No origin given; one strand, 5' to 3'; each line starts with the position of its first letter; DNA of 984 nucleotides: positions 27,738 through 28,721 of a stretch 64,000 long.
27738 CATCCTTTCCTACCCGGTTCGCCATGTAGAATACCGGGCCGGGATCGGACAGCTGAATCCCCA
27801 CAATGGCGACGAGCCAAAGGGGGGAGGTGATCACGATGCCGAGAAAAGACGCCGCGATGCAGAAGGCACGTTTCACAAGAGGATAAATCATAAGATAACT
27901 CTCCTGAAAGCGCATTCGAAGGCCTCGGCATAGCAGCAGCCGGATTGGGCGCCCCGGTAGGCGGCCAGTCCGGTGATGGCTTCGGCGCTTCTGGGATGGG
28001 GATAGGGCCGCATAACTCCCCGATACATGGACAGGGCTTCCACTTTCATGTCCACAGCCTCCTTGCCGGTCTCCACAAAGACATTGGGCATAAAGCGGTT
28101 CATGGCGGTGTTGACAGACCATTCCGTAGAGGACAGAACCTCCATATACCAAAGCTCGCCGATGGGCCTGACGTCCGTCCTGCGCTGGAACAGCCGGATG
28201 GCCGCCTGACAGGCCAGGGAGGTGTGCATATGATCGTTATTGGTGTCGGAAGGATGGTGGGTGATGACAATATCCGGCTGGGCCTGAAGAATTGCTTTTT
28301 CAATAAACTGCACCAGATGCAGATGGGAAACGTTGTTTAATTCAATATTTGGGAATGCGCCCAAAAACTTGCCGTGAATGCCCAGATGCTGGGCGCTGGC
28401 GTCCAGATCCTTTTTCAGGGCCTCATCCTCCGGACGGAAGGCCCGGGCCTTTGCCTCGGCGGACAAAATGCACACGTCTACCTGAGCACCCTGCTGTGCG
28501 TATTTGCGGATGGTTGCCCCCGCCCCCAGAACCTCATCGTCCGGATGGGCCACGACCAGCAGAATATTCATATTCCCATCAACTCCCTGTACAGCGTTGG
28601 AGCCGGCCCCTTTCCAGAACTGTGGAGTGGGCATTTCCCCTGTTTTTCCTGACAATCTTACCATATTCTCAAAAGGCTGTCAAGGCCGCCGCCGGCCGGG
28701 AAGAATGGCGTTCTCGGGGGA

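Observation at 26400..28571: Candidate acetyl-to-formyl swap module: PIG-L deacetylase, initiating transferase and formyltransferase in one divergent operon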

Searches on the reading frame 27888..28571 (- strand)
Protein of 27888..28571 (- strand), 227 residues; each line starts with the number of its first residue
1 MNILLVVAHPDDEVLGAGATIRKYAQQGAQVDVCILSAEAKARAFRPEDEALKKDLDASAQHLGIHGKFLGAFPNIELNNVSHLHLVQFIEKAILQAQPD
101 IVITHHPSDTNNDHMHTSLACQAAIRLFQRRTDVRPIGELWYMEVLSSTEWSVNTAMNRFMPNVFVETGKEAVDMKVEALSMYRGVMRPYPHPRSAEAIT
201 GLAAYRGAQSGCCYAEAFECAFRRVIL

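Call 5: search_protein_families(library=pfam, proteins=[window:27888-28571:-], max_evalue=0.001)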
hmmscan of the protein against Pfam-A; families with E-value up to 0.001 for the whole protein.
window:27888-28571:- (227 aa): 1 family
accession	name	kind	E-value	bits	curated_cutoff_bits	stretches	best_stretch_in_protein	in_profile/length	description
PF02585.22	PIG-L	-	1.1e-21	78.1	28.2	1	4-124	1-128/129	GlcNAc-PI de-N-acetylase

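Call 14: search_solved_structures(query=window:27888-28571:-, max_evalue=0.01, show_alignments=2)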
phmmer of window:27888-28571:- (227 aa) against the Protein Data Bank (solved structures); distinct sequences matched with E-value up to 0.01: 9.
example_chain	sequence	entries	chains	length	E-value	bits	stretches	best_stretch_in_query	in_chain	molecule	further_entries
2ixd_A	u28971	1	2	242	2.1e-07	34.2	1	2-186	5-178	LMBE-RELATED PROTEIN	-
1uan_A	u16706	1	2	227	2e-06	30.9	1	2-218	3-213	hypothetical protein TT1542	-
4ewl_A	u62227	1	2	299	4.3e-06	29.8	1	3-39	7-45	1D-myo-inositol 2-acetamido-2-deoxy-alpha-D-glucopyranoside deacetylase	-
1q74_A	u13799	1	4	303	4.5e-06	29.8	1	3-39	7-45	1D-myo-inositol 2-acetamido-2-deoxy-alpha-D-glucopyranoside Deacetylase (MshB)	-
1q7t_A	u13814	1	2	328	5.7e-06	29.4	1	3-39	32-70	hypothetical protein Rv1170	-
5bmo_A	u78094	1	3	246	0.00057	22.9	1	3-110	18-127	Putative uncharacterized protein LnmX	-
8bgn_A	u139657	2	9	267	0.00083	22.4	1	3-219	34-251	Diacetylchitobiose deacetylase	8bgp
8bgo_A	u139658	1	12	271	0.00088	22.3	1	3-219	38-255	Diacetylchitobiose deacetylase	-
3we7_A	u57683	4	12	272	0.0013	21.8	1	3-129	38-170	Putative uncharacterized protein PH0499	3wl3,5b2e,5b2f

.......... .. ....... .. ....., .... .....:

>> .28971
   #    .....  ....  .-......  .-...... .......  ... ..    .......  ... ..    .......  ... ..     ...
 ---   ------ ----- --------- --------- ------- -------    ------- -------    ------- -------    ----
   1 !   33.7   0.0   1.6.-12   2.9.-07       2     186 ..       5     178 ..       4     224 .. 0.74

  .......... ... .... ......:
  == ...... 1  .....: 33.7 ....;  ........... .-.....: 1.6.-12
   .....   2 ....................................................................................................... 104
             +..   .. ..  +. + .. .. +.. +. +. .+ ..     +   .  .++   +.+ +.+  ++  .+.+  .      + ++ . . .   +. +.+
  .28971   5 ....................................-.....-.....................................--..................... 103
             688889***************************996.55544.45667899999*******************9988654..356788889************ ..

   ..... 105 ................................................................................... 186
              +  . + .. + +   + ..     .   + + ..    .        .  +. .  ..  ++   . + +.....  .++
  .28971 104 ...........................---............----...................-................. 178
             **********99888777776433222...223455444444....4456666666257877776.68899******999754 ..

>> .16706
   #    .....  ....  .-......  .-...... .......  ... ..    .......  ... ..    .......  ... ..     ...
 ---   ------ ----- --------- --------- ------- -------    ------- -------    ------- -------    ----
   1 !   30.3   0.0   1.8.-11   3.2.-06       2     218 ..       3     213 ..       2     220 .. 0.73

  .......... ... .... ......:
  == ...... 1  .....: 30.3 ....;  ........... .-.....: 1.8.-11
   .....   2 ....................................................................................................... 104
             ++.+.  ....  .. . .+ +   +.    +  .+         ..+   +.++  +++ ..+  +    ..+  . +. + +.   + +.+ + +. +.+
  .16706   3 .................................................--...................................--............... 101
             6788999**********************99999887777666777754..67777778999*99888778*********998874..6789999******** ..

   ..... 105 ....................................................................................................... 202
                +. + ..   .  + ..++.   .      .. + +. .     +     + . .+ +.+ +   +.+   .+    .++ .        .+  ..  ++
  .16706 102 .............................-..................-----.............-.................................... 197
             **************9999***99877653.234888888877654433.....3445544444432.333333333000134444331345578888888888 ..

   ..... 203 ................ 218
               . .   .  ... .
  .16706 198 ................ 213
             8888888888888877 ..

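Call 33: search_protein_families(library=ncbifam, proteins=[window:27888-28571:-], max_evalue=0.00001)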
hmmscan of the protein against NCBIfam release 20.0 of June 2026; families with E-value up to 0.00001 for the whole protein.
window:27888-28571:- (227 aa): 3 families
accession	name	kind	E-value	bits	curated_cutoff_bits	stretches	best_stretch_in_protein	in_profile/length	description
TIGR04001.1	thiol_BshB1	equivalog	5.6e-14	52.4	182.5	1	2-218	3-218/226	bacillithiol biosynthesis deacetylase BshB1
TIGR04000.1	thiol_BshB2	equivalog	1.7e-09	37.7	195.25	1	3-131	3-140/217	bacillithiol biosynthesis deacetylase BshB2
TIGR03445.1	mycothiol_MshB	equivalog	2.5e-08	34.2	224.35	1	4-35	1-34/284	N-acetyl-1-D-myo-inositol-2-amino-2-deoxy-alpha-D-glucopyranoside deacetylase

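Call 41: find_homologous_proteins(query=window:27888-28571:-, max_evalue=0.00001)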
Query window:27888-28571:- (227 aa): 7924 proteins with E <= 0.00001 among 8000 candidates; the best 120 are listed.
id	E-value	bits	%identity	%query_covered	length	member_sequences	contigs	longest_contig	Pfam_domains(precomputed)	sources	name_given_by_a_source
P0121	6.4e-149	511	100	100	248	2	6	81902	PF02585.23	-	-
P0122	1.0e-113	396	77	99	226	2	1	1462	PF02585.23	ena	-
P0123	7.1e-113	394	77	99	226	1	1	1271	PF02585.23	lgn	-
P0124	3.1e-112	392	74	99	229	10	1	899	PF02585.23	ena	-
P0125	7.7e-111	387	72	99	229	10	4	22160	PF02585.23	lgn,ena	-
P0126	9.7e-111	387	73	99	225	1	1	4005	PF02585.23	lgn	-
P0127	9.7e-111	387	74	100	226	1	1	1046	PF02585.23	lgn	-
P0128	9.8e-111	387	73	99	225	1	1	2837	PF02585.23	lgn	-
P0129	1.5e-110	386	73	100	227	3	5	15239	PF02585.23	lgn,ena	-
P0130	3.6e-110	385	73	99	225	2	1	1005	PF02585.23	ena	-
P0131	4.1e-110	385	73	100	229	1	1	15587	PF02585.23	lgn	-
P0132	5.5e-110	384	73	100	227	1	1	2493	PF02585.23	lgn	-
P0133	6.7e-110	384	74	99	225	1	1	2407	PF02585.23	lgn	-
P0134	7.9e-110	384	73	100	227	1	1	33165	PF02585.23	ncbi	-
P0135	9.8e-110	383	73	100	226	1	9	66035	PF02585.23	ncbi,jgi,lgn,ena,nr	ncbi:MAG: PIG-L family deacetylase [Ruminococcaceae bacterium]|nr:PIG-L family deacetylase [Oscillos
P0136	1.9e-109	382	71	100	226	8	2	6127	PF02585.23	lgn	-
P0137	2.0e-109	382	72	99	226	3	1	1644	PF02585.23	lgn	-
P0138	2.1e-109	382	72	100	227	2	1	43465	PF02585.23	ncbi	-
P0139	2.6e-109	382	72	99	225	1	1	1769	PF02585.23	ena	-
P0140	2.8e-109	382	72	99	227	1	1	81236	PF02585.23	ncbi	-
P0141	5.7e-109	381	74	98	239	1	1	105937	PF02585.23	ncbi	-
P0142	6.4e-109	381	72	99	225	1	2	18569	PF02585.23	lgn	-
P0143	6.4e-109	381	72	100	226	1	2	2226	PF02585.23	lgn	-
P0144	8.0e-109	380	72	99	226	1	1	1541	PF02585.23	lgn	-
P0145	8.0e-109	380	72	99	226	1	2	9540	PF02585.23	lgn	-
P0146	8.1e-109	380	72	99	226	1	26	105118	PF02585.23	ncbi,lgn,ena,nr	ncbi:MAG: PIG-L family deacetylase [Tidjanibacter sp.]|nr:PIG-L family deacetylase [Tidjanibacter sp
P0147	1.1e-108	380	72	99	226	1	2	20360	PF02585.23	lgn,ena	-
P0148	1.3e-108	380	72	99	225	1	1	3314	PF02585.23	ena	-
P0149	1.4e-108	380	72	99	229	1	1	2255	PF02585.23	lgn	-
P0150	1.5e-108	379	72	99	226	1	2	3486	PF02585.23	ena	-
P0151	2.1e-108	379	72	99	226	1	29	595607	PF02585.23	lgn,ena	-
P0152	2.2e-108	379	74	98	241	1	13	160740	PF02585.23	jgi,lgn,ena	-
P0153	2.3e-108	379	72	100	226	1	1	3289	PF02585.23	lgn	-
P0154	2.8e-108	379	72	99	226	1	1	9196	PF02585.23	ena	-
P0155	2.9e-108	379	72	99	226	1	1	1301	PF02585.23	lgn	-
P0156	2.9e-108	379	72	99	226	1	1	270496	PF02585.23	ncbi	-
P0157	3.4e-108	378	73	99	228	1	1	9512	PF02585.23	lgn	-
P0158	3.7e-108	378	71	99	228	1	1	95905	PF02585.23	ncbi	-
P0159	3.8e-108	378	72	99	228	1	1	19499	PF02585.23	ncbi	-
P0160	4.1e-108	378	72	99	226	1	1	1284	PF02585.23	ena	-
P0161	4.8e-108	378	70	100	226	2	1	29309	PF02585.23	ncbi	-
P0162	4.9e-108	378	70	100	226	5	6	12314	PF02585.23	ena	-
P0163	5.3e-108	378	73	99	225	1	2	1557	PF02585.23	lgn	-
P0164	5.9e-108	378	73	98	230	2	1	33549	PF02585.23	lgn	-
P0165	7.0e-108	377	70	100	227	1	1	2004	PF02585.23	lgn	-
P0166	7.1e-108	377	74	98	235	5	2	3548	PF02585.23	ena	-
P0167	7.6e-108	377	72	99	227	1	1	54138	PF02585.23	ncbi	-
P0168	7.8e-108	377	72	99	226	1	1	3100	PF02585.23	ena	-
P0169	8.0e-108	377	73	99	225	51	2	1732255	PF02585.23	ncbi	-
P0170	8.4e-108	377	72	100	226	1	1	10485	PF02585.23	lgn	-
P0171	8.8e-108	377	72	100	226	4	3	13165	PF02585.23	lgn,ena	-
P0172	9.5e-108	377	72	100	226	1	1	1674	PF02585.23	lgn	-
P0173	9.9e-108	377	71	99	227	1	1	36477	PF02585.23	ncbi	-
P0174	1.1e-107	377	72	99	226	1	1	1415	PF02585.23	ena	-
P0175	1.1e-107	377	72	99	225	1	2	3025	PF02585.23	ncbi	-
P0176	1.2e-107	377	72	100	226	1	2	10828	PF02585.23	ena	-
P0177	1.2e-107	377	72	99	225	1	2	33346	PF02585.23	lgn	-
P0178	1.2e-107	377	72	99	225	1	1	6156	PF02585.23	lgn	-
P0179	1.3e-107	376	72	99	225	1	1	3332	PF02585.23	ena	-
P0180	1.5e-107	376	70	100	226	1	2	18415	PF02585.23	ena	-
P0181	1.5e-107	376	72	100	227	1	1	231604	PF02585.23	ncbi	-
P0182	1.8e-107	376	74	100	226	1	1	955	PF02585.23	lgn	-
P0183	1.9e-107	376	73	98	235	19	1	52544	PF02585.23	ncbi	-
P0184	2.1e-107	376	71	99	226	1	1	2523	PF02585.23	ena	-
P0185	2.1e-107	376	71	99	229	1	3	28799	PF02585.23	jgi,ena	-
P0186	2.1e-107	376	72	99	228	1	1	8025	PF02585.23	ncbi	-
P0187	2.1e-107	376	73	100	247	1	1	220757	PF02585.23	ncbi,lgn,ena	-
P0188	2.2e-107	376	72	100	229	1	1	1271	PF02585.23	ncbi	-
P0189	3.1e-107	375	71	100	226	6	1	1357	PF02585.23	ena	-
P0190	3.4e-107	375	72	99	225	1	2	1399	PF02585.23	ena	-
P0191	3.6e-107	375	73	99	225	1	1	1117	PF02585.23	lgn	-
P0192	3.8e-107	375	72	99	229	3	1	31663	PF02585.23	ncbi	-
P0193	4.2e-107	375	73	98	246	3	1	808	PF02585.23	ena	-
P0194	4.2e-107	375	71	99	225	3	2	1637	PF02585.23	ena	-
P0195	4.5e-107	375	72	99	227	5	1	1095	PF02585.23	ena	-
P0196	4.8e-107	375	73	98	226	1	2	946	PF02585.23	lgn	-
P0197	4.9e-107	375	72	99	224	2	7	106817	PF02585.23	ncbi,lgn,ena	-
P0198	4.9e-107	375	70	99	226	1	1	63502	PF02585.23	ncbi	-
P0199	5.0e-107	375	72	99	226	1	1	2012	PF02585.23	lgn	-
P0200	5.1e-107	374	72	99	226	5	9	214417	PF02585.23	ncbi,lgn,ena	-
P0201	5.2e-107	374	71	100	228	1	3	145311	PF02585.23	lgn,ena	-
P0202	5.4e-107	374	74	99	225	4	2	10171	PF02585.23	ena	-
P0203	6.1e-107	374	74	99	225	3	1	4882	PF02585.23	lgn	-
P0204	6.4e-107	374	72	99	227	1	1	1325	PF02585.23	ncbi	-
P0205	6.7e-107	374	71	99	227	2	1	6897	PF02585.23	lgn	-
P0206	7.0e-107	374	72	100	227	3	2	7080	PF02585.23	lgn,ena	-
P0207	7.1e-107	374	73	99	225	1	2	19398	PF02585.23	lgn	-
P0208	7.3e-107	374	73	99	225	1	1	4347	PF02585.23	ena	-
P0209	7.3e-107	374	75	99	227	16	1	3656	PF02585.23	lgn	-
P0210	8.1e-107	374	71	99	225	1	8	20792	PF02585.23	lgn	-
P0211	9.3e-107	374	70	100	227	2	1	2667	PF02585.23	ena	-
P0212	9.6e-107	374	70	100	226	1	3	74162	PF02585.23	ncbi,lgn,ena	-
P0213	9.9e-107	374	71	99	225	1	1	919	PF02585.23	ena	-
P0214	1.3e-106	373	71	99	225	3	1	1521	PF02585.23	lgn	-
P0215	1.3e-106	373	69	100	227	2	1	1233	PF02585.23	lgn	-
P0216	1.4e-106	373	71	99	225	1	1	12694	PF02585.23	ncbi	-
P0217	1.5e-106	373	71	99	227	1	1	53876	PF02585.23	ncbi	-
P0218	1.6e-106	373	71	99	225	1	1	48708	PF02585.23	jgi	jgi:LmbE family N-acetylglucosaminyl deacetylase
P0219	1.7e-106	373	71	99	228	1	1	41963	PF02585.23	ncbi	-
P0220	1.7e-106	373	71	99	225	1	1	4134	PF02585.23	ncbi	-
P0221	1.8e-106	373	72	100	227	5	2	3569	PF02585.23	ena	-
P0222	1.9e-106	373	72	99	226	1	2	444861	PF02585.23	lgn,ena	-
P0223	1.9e-106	373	71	99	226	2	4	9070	PF02585.23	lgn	-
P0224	2.0e-106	373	72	99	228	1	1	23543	PF02585.23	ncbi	-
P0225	2.6e-106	372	72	99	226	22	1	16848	PF02585.23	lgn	-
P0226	2.7e-106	372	71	100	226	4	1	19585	PF02585.23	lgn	-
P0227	2.7e-106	372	72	99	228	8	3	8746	PF02585.23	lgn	-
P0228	4.3e-106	371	70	100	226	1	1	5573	PF02585.23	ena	-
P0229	4.6e-106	371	72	99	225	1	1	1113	PF02585.23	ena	-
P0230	4.8e-106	371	70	99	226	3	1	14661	PF02585.23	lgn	-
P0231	5.2e-106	371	72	99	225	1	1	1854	PF02585.23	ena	-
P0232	5.7e-106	371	72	99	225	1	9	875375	PF02585.23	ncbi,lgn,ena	-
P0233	6.0e-106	371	69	100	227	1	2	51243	PF02585.23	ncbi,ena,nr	ncbi:MAG: PIG-L family deacetylase [Clostridia bacterium]|nr:PIG-L family deacetylase [Clostridia ba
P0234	7.0e-106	371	71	99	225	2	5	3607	PF02585.23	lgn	-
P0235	7.5e-106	371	71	99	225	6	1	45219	PF02585.23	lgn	-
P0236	8.4e-106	371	70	100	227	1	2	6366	PF02585.23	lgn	-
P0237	8.5e-106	371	71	100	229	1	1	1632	PF02585.23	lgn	-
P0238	8.8e-106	370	71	99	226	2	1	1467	PF02585.23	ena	-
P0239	9.3e-106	370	71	99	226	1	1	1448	PF02585.23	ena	-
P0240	9.9e-106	370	70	100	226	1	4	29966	PF02585.23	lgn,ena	-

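Call 42: find_encoding_contigs(protein=P0169, flank=8000, max_places=2)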
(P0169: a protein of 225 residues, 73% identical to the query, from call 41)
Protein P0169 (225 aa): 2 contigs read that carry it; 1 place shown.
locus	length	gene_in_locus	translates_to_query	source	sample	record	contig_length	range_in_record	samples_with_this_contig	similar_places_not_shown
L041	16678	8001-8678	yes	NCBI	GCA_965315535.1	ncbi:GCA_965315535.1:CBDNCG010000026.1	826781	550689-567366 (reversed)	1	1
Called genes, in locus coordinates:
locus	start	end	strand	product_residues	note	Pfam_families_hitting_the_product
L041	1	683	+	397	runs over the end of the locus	PF03721:UDPG_MGDP_dh_N, PF00984:UDPG_MGDP_dh, PF03720:UDPG_MGDP_dh_C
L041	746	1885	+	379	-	PF02350:Epimerase_2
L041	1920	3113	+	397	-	PF04932:Wzy_C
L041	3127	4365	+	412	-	PF04230:PS_pyruv_trans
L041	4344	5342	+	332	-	PF14397:ATPgrasp_ST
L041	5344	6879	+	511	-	-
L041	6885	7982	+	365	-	PF13692:Glyco_trans_1_4 (weak)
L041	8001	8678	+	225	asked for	PF02585:PIG-L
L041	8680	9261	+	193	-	PF02397:Bac_transf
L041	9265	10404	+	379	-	-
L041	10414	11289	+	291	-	PF01370:Epimerase, PF04321:RmlD_sub_bind (weak), PF01073:3Beta_HSD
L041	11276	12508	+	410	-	PF13439:Glyco_transf_4 (weak), PF13579:Glyco_trans_4_4, PF00534:Glycos_transf_1, PF13692:Glyco_trans_1_4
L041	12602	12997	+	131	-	PF19480:DUF6016, PF07883:Cupin_2 (faint)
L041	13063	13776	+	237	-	PF00132:Hexapep, PF14602:Hexapep_2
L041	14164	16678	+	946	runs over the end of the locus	PF02463:SMC_N (faint), PF13191:AAA_16 (faint), PF13555:AAA_29 (faint), PF20703:nSTAND1 (faint), PF13304:AAA_21 (faint), PF17760:UvrA_inter, PF17755:UvrA_DNA-bind, PF00005:ABC_tran (weak)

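Call 43: find_encoding_contigs(protein=P0146, flank=8000, max_places=2)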
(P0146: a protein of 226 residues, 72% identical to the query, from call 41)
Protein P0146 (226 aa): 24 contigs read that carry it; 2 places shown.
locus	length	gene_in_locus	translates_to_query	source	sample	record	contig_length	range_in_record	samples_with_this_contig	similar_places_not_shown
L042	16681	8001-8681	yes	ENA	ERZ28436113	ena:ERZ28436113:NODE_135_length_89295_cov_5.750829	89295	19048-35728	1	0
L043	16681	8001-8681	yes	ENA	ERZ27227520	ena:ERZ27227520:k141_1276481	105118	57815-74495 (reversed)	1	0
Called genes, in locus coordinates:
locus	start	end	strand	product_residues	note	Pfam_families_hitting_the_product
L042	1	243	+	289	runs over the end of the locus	PF00535:Glycos_transf_2, PF10111:Glyco_tranf_2_2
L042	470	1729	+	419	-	PF03721:UDPG_MGDP_dh_N, PF00984:UDPG_MGDP_dh, PF03720:UDPG_MGDP_dh_C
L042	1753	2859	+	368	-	PF00534:Glycos_transf_1, PF13692:Glyco_trans_1_4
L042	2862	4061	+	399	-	PF13439:Glyco_transf_4, PF00534:Glycos_transf_1, PF13692:Glyco_trans_1_4, PF13524:Glyco_trans_1_2 (faint)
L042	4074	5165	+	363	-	PF01073:3Beta_HSD, PF01370:Epimerase, PF02719:Polysacc_synt_2, PF05368:NmrA, PF07993:NAD_binding_4 (weak), PF16363:GDP_Man_Dehyd, PF13460:NAD_binding_10, PF08485:Polysacc_syn_2C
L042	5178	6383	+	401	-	PF01370:Epimerase, PF04321:RmlD_sub_bind (faint), PF14667:Polysacc_synt_C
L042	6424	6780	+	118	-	PF05635:23S_rRNA_IVP, PF22296:bAvd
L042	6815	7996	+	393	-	PF02350:Epimerase_2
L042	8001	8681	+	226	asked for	PF02585:PIG-L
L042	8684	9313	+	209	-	PF02397:Bac_transf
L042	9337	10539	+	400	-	PF00278:Orn_DAP_Arg_deC (weak), PF02784:Orn_Arg_deC_N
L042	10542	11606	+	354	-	PF21360:PylC-like_N, PF14397:ATPgrasp_ST (faint), PF02655:ATP-grasp_3, PF02222:ATP-grasp (faint), PF15632:ATPgrasp_Ter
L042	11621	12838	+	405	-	PF13439:Glyco_transf_4, PF13579:Glyco_trans_4_4, PF00534:Glycos_transf_1, PF13692:Glyco_trans_1_4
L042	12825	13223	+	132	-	PF19480:DUF6016, PF05523:FdtA (weak), PF07883:Cupin_2 (faint)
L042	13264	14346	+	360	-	PF14907:NTP_transf_5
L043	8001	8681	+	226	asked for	PF02585:PIG-L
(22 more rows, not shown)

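Call 44: find_encoding_contigs(protein=P0151, flank=8000, max_places=2)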
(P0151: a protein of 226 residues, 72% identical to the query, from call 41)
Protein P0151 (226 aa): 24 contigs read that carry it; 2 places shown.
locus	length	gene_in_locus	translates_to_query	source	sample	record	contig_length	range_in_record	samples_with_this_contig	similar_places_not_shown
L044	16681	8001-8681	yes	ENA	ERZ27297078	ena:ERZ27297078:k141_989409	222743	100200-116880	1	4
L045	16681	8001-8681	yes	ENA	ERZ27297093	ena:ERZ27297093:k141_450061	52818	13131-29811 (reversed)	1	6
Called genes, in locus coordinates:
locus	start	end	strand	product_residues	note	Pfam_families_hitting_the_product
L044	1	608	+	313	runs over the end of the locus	PF00535:Glycos_transf_2, PF10111:Glyco_tranf_2_2, PF13641:Glyco_tranf_2_3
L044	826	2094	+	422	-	PF03721:UDPG_MGDP_dh_N, PF00984:UDPG_MGDP_dh, PF03720:UDPG_MGDP_dh_C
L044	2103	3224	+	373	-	PF00534:Glycos_transf_1, PF13692:Glyco_trans_1_4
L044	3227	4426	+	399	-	PF13439:Glyco_transf_4, PF00534:Glycos_transf_1, PF13692:Glyco_trans_1_4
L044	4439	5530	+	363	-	PF01073:3Beta_HSD, PF01370:Epimerase, PF02719:Polysacc_synt_2, PF05368:NmrA, PF07993:NAD_binding_4 (weak), PF16363:GDP_Man_Dehyd, PF13460:NAD_binding_10, PF08485:Polysacc_syn_2C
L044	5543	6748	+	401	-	PF01370:Epimerase, PF04321:RmlD_sub_bind (faint), PF14667:Polysacc_synt_C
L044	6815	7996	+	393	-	PF02350:Epimerase_2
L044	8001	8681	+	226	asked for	PF02585:PIG-L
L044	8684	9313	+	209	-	PF02397:Bac_transf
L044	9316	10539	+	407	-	PF00278:Orn_DAP_Arg_deC (weak), PF02784:Orn_Arg_deC_N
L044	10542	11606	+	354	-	PF21360:PylC-like_N, PF14397:ATPgrasp_ST (faint), PF02655:ATP-grasp_3, PF02222:ATP-grasp (faint), PF15632:ATPgrasp_Ter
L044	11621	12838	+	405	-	PF13439:Glyco_transf_4, PF13579:Glyco_trans_4_4, PF00534:Glycos_transf_1, PF13692:Glyco_trans_1_4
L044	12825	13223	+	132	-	PF19480:DUF6016, PF05523:FdtA (weak), PF07883:Cupin_2 (faint)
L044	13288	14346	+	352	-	PF14907:NTP_transf_5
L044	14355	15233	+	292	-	PF00483:NTP_transferase, PF12804:NTP_transf_3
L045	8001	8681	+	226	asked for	PF02585:PIG-L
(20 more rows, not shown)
